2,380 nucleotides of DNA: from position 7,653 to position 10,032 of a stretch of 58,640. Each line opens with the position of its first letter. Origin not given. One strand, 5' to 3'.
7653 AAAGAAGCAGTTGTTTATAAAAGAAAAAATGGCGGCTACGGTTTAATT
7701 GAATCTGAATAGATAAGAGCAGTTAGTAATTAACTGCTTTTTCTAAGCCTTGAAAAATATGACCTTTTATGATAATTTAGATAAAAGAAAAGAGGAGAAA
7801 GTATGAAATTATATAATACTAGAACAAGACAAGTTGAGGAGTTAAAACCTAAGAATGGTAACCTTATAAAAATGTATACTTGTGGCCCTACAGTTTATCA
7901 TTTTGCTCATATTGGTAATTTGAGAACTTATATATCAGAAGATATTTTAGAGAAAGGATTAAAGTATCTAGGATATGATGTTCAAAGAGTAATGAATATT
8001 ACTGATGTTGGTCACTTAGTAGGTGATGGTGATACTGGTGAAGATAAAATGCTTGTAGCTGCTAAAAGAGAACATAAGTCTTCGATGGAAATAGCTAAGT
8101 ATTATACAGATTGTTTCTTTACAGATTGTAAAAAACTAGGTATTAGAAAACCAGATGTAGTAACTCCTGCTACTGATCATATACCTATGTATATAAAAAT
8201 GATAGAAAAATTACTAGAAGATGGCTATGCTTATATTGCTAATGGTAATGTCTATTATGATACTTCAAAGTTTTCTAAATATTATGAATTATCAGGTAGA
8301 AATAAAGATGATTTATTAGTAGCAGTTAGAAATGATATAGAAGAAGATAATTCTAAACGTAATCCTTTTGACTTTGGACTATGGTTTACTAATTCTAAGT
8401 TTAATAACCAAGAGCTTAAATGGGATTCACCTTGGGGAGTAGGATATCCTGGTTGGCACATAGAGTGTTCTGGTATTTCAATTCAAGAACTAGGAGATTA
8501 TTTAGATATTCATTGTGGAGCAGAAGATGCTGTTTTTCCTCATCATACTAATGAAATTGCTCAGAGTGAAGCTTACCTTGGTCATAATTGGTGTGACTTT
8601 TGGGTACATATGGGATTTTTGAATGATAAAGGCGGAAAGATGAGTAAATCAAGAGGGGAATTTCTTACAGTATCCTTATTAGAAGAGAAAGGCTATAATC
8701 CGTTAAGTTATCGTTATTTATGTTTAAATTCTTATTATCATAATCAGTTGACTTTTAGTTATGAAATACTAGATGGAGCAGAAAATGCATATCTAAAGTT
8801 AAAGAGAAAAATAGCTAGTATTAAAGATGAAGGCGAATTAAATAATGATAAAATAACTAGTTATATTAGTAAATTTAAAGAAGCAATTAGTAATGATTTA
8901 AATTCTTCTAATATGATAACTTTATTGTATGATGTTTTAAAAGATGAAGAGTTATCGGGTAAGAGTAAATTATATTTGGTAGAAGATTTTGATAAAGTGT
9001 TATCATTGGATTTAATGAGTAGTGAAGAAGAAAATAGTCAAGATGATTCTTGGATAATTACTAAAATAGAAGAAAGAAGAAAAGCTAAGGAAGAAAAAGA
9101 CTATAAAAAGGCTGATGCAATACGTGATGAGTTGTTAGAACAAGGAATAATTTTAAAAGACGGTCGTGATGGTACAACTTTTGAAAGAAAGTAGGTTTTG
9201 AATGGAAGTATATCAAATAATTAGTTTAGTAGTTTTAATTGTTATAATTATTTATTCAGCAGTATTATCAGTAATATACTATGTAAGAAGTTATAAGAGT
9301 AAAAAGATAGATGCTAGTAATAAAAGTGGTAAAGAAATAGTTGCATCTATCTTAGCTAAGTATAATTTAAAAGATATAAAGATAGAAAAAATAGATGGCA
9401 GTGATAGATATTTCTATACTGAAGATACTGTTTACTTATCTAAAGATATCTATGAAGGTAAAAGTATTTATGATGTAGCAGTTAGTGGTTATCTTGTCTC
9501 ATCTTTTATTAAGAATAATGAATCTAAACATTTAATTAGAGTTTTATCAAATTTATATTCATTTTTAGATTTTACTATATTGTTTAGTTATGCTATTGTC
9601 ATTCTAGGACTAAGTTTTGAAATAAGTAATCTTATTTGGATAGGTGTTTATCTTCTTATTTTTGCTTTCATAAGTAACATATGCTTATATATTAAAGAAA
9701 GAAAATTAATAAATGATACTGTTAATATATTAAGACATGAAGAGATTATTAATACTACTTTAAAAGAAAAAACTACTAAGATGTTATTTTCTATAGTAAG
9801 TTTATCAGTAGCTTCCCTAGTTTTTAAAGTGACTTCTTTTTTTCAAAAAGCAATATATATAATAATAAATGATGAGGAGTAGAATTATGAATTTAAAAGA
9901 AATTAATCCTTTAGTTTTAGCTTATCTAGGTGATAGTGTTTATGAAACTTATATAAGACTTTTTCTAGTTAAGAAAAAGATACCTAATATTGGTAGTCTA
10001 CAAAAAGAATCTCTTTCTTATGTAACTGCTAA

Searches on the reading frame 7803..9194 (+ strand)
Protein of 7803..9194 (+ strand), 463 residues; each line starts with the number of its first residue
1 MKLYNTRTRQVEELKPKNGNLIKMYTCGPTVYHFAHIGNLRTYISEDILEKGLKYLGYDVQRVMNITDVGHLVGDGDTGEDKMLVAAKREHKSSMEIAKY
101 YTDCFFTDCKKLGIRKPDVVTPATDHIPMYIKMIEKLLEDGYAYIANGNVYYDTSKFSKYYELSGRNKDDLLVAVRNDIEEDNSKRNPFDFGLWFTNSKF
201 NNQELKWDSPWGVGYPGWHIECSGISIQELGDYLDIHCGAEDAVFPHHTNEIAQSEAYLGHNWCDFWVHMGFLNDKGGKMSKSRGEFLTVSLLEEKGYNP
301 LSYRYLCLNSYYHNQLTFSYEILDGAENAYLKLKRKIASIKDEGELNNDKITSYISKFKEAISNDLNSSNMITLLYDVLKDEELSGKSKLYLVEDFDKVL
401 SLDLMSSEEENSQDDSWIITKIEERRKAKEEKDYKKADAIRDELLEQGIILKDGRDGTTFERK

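Call 4: search_protein_families(library=pfam, proteins=[window:7803-9194:+], max_evalue=1)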
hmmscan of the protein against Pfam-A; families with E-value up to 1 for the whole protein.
window:7803-9194:+ (463 aa): 8 families
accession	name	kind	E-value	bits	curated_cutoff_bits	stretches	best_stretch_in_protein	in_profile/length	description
PF01406.26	tRNA-synt_1e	-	1.6e-89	300.7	27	1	15-326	3-299/301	tRNA synthetases class I (C) catalytic domain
PF09334.17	tRNA-synt_1g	-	2.9e-08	33.3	20.1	2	35-156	14-126/391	tRNA synthetases class I (M)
PF01921.24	tRNA-synt_1f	-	4.8e-05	22.9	27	1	272-349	275-351/360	tRNA synthetases class I (K)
PF23493.1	CysS_C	-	0.0001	22.8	23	1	423-458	13-48/51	Cysteinyl-tRNA ligase anticodon binding domain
PF00749.27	tRNA-synt_1c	-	0.0015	18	23.4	1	104-146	55-97/314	tRNA synthetases class I (E and Q), catalytic domain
PF00750.26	tRNA-synt_1d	-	0.018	14.5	23.3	1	28-74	28-74/349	tRNA synthetases class I (R), catalytic domain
PF09190.17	DALR_2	-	0.22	12.5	22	1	357-380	1-24/57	DALR domain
PF12236.14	Head-tail_con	-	0.22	10.4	27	1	340-401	83-144/489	Bacteriophage head to tail connecting protein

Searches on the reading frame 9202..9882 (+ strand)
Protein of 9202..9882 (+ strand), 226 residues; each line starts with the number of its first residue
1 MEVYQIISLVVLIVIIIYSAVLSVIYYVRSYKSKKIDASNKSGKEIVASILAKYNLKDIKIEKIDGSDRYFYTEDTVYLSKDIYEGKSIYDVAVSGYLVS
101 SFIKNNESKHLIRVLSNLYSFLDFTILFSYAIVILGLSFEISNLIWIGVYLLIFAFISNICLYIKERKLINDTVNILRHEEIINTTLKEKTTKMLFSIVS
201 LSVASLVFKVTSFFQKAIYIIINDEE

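Call 43: search_protein_families(library=pfam, proteins=[window:9202-9882:+], max_evalue=10)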
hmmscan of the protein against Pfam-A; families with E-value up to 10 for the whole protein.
window:9202-9882:+ (226 aa): 2 families
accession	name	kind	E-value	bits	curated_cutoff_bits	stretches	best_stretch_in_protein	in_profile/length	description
PF04298.18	Zn_peptidase_2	-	2.2e-19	70.3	27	1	8-215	3-212/218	Putative neutral zinc metallopeptidase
PF00558.24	Vpu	-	9.6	6.5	24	1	1-37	1-36/81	Vpu protein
